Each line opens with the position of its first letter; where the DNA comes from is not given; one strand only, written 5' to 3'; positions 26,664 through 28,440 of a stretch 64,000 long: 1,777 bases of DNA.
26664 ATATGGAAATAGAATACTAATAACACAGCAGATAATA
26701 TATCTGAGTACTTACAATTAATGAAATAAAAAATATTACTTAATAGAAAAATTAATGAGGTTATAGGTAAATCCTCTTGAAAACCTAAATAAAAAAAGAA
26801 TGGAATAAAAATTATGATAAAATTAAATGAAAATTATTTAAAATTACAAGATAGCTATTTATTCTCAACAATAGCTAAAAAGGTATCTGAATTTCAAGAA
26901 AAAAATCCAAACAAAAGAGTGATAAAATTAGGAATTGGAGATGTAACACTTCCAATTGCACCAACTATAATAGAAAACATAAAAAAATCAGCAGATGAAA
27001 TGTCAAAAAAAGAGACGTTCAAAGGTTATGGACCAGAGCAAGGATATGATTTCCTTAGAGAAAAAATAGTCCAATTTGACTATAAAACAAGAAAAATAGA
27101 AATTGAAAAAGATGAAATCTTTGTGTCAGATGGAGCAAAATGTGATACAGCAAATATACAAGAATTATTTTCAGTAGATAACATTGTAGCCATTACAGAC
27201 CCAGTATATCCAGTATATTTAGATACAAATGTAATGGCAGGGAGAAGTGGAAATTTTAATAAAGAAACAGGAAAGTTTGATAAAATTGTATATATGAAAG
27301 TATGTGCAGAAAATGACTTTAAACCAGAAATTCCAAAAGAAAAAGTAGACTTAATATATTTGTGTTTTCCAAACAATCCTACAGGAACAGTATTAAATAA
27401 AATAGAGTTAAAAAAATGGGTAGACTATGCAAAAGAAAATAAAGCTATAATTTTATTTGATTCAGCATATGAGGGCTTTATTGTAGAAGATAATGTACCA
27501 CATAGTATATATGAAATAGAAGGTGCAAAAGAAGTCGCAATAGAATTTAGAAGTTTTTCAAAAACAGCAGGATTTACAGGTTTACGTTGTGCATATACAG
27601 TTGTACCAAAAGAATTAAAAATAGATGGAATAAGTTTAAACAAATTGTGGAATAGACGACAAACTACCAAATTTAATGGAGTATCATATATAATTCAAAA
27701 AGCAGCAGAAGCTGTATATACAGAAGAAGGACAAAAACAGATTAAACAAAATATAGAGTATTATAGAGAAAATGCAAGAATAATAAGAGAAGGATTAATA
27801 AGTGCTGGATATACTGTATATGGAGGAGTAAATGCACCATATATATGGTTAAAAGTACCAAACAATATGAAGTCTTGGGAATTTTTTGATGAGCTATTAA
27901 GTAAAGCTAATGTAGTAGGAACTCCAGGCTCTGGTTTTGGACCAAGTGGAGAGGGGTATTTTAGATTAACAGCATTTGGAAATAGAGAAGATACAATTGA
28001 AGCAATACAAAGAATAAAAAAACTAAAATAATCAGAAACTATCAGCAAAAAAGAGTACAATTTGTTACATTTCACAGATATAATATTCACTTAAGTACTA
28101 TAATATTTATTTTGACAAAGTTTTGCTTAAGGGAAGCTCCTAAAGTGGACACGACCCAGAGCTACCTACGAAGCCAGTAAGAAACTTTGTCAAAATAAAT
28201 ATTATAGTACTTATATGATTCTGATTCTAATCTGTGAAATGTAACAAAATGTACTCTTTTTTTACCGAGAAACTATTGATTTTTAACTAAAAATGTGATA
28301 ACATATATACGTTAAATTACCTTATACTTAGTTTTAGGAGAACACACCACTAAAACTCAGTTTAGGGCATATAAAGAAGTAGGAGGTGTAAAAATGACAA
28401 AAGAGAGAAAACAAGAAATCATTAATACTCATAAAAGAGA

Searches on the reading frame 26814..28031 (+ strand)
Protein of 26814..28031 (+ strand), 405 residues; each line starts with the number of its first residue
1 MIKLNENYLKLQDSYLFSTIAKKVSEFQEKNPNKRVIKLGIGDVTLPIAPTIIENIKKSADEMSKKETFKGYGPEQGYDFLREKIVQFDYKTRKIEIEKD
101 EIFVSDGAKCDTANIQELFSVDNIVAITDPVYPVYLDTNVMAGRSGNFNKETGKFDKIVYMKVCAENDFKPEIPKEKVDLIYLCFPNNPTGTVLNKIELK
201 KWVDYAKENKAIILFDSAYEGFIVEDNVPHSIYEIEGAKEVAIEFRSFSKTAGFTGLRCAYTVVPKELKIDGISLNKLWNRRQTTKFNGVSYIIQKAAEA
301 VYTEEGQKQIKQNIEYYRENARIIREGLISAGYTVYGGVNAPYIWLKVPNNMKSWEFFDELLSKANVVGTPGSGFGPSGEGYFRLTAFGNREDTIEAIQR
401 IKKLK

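Call 39: find_encoding_contigs(protein=window:26814-28031:+, flank=10000, max_places=10)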
Protein window:26814-28031:+ (405 aa): 10 contigs read that carry it; 7 places shown.
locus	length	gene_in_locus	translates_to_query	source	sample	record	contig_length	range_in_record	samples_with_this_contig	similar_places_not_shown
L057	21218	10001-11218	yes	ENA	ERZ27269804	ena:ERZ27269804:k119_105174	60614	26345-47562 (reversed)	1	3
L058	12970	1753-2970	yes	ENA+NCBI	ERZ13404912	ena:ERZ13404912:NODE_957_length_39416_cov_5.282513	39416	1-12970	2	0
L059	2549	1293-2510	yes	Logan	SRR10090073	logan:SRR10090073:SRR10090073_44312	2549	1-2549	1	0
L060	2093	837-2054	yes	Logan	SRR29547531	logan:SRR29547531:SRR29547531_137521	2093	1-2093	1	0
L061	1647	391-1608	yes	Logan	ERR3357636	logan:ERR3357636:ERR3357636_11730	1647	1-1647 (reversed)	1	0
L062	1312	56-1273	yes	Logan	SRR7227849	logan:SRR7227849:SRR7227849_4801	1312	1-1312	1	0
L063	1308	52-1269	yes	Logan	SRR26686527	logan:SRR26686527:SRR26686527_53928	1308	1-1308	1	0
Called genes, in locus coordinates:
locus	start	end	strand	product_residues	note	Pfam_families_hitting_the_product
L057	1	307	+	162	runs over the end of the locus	-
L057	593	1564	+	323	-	PF01368:DHH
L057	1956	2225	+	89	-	-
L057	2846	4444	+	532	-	PF13531:SBP_bac_11, PF00092:VWA, PF13519:VWA_2, PF13768:VWA_3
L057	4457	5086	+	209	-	PF10112:Halogen_Hydrol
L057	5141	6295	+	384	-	-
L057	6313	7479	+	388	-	PF05816:TelA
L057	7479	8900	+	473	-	-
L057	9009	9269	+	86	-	PF01678:DAP_epimerase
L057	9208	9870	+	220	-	PF01678:DAP_epimerase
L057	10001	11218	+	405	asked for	PF00155:Aminotran_1_2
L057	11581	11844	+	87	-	PF00312:Ribosomal_S15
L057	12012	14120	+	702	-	PF01138:RNase_PH, PF03725:RNase_PH_C, PF03726:PNPase, PF01138:RNase_PH, PF00013:KH_1, PF00575:S1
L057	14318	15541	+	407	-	PF00535:Glycos_transf_2, PF13641:Glyco_tranf_2_3, PF13632:Glyco_trans_2_3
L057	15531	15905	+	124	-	-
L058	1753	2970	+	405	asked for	PF00155:Aminotran_1_2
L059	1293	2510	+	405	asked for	PF00155:Aminotran_1_2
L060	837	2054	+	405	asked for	PF00155:Aminotran_1_2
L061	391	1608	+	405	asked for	PF00155:Aminotran_1_2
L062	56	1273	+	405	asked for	PF00155:Aminotran_1_2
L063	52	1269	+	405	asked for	PF00155:Aminotran_1_2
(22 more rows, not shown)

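Call 65: find_homologous_proteins(query=window:26814-28031:+, max_evalue=1e-150)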
Query window:26814-28031:+ (405 aa): 7684 proteins with E <= 1e-150 among 8000 candidates; the best 120 are listed.
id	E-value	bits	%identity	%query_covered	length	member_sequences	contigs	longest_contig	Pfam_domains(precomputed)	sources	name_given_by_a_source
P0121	2.2e-269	911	100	100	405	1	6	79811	PF00155.28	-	-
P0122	4.2e-269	910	100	100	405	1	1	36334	PF00155.28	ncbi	-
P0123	3.8e-231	785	83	99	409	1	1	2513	PF00155.28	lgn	-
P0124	4.4e-229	778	80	100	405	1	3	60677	PF00155.28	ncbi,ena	-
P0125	8.1e-228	774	80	100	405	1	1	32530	PF00155.28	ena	-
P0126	2.3e-226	769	84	99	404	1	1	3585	PF00155.28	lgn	-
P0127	4.2e-226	768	84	100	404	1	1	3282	PF00155.28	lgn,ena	-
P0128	5.9e-226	768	84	100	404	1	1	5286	PF00155.28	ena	-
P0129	9.6e-226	767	84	100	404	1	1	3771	PF00155.28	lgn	-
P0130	1.0e-225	767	84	99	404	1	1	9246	PF00155.28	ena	-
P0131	1.0e-225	767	83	99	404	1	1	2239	PF00155.28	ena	-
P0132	1.2e-225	767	84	100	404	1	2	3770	PF00155.28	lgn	-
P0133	1.4e-225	767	83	99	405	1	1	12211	PF00155.28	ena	-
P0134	1.4e-225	767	83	99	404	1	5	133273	PF00155.28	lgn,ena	-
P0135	1.9e-225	766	84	100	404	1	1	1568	PF00155.28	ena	-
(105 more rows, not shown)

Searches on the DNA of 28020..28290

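Call 51: search_rna_families(source=window, start=28020, end=28290, threshold=evalue, max_evalue=10)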
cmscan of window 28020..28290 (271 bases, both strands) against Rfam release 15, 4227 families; matches with E-value up to 10: 7.
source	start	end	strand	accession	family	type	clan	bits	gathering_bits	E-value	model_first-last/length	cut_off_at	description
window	28081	28225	+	RF03926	MIR1435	Gene; miRNA;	-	35.4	94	0.00068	1-186/186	no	MIR1435 microRNA precursor family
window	28094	28211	+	RF01024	mir-944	Gene; miRNA;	-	30.1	100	0.0012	1-88/88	no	mir-944 microRNA precursor family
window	28087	28218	-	RF04128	MIR8562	Gene; miRNA;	-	23.1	211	0.024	1-242/242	no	MIR8562 microRNA precursor family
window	28033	28110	+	RF03040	PGK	Cis-reg;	-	19.7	50.8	6.2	1-92/92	no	PGK RNA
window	28089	28216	-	RF00908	MIR529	Gene; miRNA;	-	12.9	75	3.4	1-131/131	no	MIR529 microRNA precursor family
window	28089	28251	+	RF02365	Yfr17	Gene; sRNA;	-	12.7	50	5.6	1-264/264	no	Cyanobacterial functional RNA 17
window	28049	28165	-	RF01769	greA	Cis-reg; leader;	-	12.5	60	7.2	1-124/124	no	Enterobacteria greA leader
